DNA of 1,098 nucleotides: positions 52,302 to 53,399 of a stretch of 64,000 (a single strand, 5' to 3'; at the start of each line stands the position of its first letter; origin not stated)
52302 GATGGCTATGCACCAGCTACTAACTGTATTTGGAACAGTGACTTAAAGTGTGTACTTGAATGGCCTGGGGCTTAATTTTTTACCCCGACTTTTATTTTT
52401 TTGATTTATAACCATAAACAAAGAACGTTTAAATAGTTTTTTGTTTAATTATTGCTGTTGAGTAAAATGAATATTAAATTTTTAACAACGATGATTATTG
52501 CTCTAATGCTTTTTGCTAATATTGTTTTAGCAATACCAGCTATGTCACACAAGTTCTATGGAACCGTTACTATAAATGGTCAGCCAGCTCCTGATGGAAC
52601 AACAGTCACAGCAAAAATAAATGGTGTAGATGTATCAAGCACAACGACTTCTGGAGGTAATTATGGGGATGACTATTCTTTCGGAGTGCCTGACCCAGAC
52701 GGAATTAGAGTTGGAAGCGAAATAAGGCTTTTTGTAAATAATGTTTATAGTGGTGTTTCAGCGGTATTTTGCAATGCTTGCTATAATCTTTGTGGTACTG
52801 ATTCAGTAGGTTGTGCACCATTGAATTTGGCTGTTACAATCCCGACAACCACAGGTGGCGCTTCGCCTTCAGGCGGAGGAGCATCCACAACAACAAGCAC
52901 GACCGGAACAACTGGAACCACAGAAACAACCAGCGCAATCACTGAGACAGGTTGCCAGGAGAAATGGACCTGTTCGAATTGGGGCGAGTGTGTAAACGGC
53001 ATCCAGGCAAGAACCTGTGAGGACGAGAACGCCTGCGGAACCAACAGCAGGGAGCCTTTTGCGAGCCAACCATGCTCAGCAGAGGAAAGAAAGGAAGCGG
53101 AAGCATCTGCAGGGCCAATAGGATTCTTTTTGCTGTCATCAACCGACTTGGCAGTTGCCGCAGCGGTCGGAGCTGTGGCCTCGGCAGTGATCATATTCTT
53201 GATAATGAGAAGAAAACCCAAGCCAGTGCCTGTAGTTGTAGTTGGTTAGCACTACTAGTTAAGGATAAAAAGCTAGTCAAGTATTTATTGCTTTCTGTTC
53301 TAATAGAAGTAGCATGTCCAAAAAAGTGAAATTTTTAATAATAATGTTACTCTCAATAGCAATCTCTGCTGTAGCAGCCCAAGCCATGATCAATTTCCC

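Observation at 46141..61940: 16-kb cell-surface/secretome island: candidate host-attachment or cell-cell interaction system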

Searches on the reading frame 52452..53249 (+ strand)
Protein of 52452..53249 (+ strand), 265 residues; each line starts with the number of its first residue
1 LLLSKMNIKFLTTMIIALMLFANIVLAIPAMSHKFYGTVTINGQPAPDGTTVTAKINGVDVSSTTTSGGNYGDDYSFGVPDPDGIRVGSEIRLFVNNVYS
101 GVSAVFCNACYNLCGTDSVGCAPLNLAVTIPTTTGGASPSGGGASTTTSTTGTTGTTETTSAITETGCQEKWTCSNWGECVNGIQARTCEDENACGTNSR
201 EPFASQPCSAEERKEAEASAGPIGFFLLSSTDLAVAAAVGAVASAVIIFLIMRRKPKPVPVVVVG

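Call 3: search_protein_families(library=pfam, proteins=[window:52452-53249:+], max_evalue=0.01)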
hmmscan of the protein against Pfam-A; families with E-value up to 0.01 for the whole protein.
window:52452-53249:+ (265 aa): 0 families

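Call 12: search_protein_families(library=ncbifam, proteins=[window:52452-53249:+], max_evalue=0.01)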
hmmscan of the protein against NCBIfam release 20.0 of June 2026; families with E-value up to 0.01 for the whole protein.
window:52452-53249:+ (265 aa): 0 families

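Call 56: search_protein_representatives(protein=window:52452-53249:+)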
Query: 265 residues. Proteins with E-value up to 0.001 (for the whole library): 3475; up to 1e-10: 610; up to 1e-30: 57. The best 150 are listed.
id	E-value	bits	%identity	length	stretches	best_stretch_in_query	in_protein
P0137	3.1e-71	256.1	56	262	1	6-262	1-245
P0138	2.5e-63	230.3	54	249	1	6-257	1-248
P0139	4.4e-58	213.1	39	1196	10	167-235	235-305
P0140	1.0e-57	211.9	50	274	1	6-256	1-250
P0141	9.5e-51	189.0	44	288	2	6-147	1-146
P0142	1.3e-49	185.3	51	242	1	6-255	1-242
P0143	1.7e-49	184.9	43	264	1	7-257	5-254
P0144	4.7e-48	180.2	46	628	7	165-211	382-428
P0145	7.5e-48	179.5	44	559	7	157-222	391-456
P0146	1.7e-47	178.3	43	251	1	16-257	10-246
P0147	3.6e-46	174.0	50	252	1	10-234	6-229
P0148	7.4e-46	173.0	46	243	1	14-231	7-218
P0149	1.3e-45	172.2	48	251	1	9-251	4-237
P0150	1.2e-44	169.0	44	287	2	15-209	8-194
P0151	1.4e-44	168.8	44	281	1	18-251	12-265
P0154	9.0e-44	166.2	45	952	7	162-209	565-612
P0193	6.5e-31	124.0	41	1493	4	162-211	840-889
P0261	7.0e-23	97.7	40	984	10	162-210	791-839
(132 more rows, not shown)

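Call 57: search_protein_families(library=pfam, proteins=[P0139, P0144, P0154, P0261, P0193, P0137, P0140], max_evalue=0.01)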
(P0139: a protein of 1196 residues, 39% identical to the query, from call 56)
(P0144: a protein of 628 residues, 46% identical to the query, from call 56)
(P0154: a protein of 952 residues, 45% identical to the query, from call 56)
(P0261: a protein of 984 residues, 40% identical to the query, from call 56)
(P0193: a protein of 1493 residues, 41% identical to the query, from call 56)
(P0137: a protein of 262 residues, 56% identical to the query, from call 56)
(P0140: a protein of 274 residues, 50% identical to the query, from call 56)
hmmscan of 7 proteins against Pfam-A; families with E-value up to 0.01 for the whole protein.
P0139 (1196 aa): 1 family
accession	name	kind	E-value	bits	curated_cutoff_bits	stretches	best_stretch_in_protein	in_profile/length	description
PF14282.11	FlxA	-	0.0015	19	26.3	1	23-56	40-73/101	FlxA-like protein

P0144 (628 aa): 0 families

P0154 (952 aa): 5 families
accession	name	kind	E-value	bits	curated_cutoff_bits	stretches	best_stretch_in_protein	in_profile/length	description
PF24681.1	Kelch_KLHDC2_KLHL20_DRC7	-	2.5e-25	89.5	50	2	34-210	36-221/221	KLHDC2/KLHL20/DRC7 Kelch-repeats domain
PF01344.31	Kelch_1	-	8.5e-18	64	20.1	2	144-174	1-31/46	Kelch motif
PF13964.12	Kelch_6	-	2.1e-06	28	25.3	0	145-183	2-42/50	Kelch motif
PF13418.12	Kelch_4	-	8.4e-05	22.9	21.6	0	295-328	2-33/49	Galactose oxidase, central domain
PF07646.21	Kelch_2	-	0.0003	21.1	21.3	0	145-182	2-42/48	Kelch motif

P0261 (984 aa): 2 families
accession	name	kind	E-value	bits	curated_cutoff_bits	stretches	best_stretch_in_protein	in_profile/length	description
PF14282.11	FlxA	-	5.8e-06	26.8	26.3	1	24-72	41-89/101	FlxA-like protein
PF01471.23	PG_binding_1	-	3e-05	24.6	23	1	91-147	3-57/57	Putative peptidoglycan binding domain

P0193 (1493 aa): 8 families
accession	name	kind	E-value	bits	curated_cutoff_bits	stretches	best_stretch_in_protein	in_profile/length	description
PF16656.11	Pur_ac_phosph_N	-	4.5e-25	88.5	30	3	762-828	7-82/93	Purple acid Phosphatase, N-terminal domain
PF13517.12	FG-GAP_3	-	3.5e-23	82.4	26.9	3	1331-1397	1-60/61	FG-GAP-like repeat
PF01839.29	FG-GAP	-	6.4e-19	67.9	22.1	4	1218-1240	2-24/37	FG-GAP repeat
PF00041.27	fn3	-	9.8e-19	67.8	25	3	894-965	4-72/84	Fibronectin type III domain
PF16655.11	PhoD_N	-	1.5e-06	29.1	30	0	1064-1098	48-80/90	PhoD-like phosphatase, N-terminal domain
PF14885.12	GHL15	-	8.8e-06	26.3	27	1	391-641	43-268/271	Hypothetical glycosyl hydrolase family 15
PF16893.11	fn3_2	-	0.00083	19.9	27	0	893-960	5-72/89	Fibronectin type III domain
PF25292.1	Beta-prop_CGLA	-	0.0026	17.7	26.8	0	1271-1294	33-56/316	Lambda-carrageenase beta-propeller domain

P0137 (262 aa): 0 families

P0140 (274 aa): 0 families

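Call 83: search_protein_families(library=pfam, alignment_id=A4, max_evalue=0.01)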
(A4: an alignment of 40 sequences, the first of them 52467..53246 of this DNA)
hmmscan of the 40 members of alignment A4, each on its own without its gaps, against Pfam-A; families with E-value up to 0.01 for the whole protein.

A. member 1, window:52467-53246:+ (260 aa): 0 families

B. families by the number of members that match (of 40 scanned): 3 families
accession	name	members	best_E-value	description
PF02009.21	RIFIN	2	9.2e-05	Rifin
PF01725.21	Ham1p_like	1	0.00093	Ham1 family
PF21000.2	RMI1_N_N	1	0.0033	RMI1, N-terminal helical domain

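Call 84: search_solved_structures(query=A4, max_evalue=1)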
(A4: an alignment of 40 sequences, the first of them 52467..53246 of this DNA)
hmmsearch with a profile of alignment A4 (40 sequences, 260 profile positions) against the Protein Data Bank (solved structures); distinct sequences matched with E-value up to 1: 25.
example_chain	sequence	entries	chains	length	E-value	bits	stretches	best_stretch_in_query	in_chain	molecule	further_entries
7zak_B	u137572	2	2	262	0.059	15.9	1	99-149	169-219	MHC class II HLA-DP beta chain (DPB1*01:01)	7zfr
6eld_A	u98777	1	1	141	0.075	15.5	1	108-146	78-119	Nucleolysin TIA-1 isoform p40,U1 small nuclear ribonucleoprotein C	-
7rk2_C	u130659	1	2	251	0.17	14.4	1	66-144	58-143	scFv 2D9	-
5kov_C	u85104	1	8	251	0.2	14.1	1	80-151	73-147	PL-2 scFv chain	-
7yue_A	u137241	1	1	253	0.23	13.9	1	79-145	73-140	Single chain variable Fragment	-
8dzv_A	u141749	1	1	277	0.28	13.7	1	80-143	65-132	scfv 2B12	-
7w7q_A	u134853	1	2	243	0.36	13.3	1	75-159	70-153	1F11S antibody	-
5fxc_H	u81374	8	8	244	0.4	13.2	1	83-161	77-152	SCFV-SM3 | Ig heavy chain V-III region J606,Ig lambda-1 chain V region S43 | Ig heavy chain V-III region J606,Ig lambda-1 chain V region H2020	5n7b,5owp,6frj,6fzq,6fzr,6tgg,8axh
9m55_S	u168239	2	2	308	0.41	13.1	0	120-149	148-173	single chain Fv 16 | single chain Fv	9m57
5a2i_H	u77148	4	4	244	0.46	12.9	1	83-161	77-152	IG LAMBDA-1 CHAIN V REGION S43 | SCFV-SM3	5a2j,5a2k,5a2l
9j93_C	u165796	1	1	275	0.53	12.7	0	123-141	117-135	11B8 scFV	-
7jtx_A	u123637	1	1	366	0.55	12.7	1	72-147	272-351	Phosphatidylinositol 3,4,5-trisphosphate 3-phosphatase and dual-specificity protein phosph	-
7wop_B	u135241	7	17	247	0.56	12.7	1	77-140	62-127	16L9 | 16L9 Fv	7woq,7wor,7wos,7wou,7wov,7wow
5yax_A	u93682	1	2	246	0.59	12.6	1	82-144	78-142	scFv1 antibody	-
4p48_A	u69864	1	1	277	0.59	12.6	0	80-142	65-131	Antibody scFv 180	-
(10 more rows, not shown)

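Call 86: search_protein_families(library=ncbifam, alignment_id=A4, max_evalue=1)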
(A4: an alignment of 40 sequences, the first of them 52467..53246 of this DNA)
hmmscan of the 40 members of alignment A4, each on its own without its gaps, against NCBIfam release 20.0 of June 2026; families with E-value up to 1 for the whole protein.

A. member 1, window:52467-53246:+ (260 aa): 1 family
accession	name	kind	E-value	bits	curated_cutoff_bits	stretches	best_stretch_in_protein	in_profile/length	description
NF006242.0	PRK08378.1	subfamily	0.039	14.5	98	1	218-248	44-76/85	hypothetical protein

B. families by the number of members that match (of 40 scanned): 34 families (the first 25 are shown)
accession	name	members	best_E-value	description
NF011397.0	PRK14822.1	8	3.3e-05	XTP/dITP diphosphatase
NF052523.2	TafF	5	0.002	TafF family fimbrial protein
TIGR01167.1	LPXTG_anchor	5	0.012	LPXTG cell wall anchor domain-containing protein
TIGR01477.1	RIFIN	4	0.00026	variant surface antigen, rifin family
NF011401.0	PRK14826.1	3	0.00052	putative deoxyribonucleotide triphosphate pyrophosphatase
NF033510.3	Ca_tandemer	3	0.005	Ca2+-stabilized repeat-containing adhesin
NF033865.1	fusolisin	2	0.19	fusolisin family autotransporter serine protease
NF041738.1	GG_III-CTERM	1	0.0048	GGIII-like transmembrane region-containing protein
TIGR00042.1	TIGR00042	1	0.014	RdgB/HAM1 family non-canonical purine NTP pyrophosphatase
NF058582.1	Microco_LAVTG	1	0.017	LAVTG motif-containing sortase-dependent surface protein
NF010314.2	PRK13751.2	1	0.033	mercuric ion transporter MerT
NF006242.0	PRK08378.1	1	0.039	hypothetical protein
NF011398.0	PRK14823.1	1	0.05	non-canonical purine NTP diphosphatase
NF040685.1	conju_mem_TcpD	1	0.051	conjugal transfer membrane protein TcpD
TIGR03816.1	tadE_like_DECH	1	0.055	Rv3654c family TadE-like protein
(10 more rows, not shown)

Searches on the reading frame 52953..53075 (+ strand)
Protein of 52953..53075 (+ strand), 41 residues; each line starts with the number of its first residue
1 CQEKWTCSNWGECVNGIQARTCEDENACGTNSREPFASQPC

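Call 47: search_solved_structures(query=A2, max_evalue=10)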
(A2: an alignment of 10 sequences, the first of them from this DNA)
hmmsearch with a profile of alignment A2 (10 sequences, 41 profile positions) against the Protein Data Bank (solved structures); distinct sequences matched with E-value up to 10: 0.
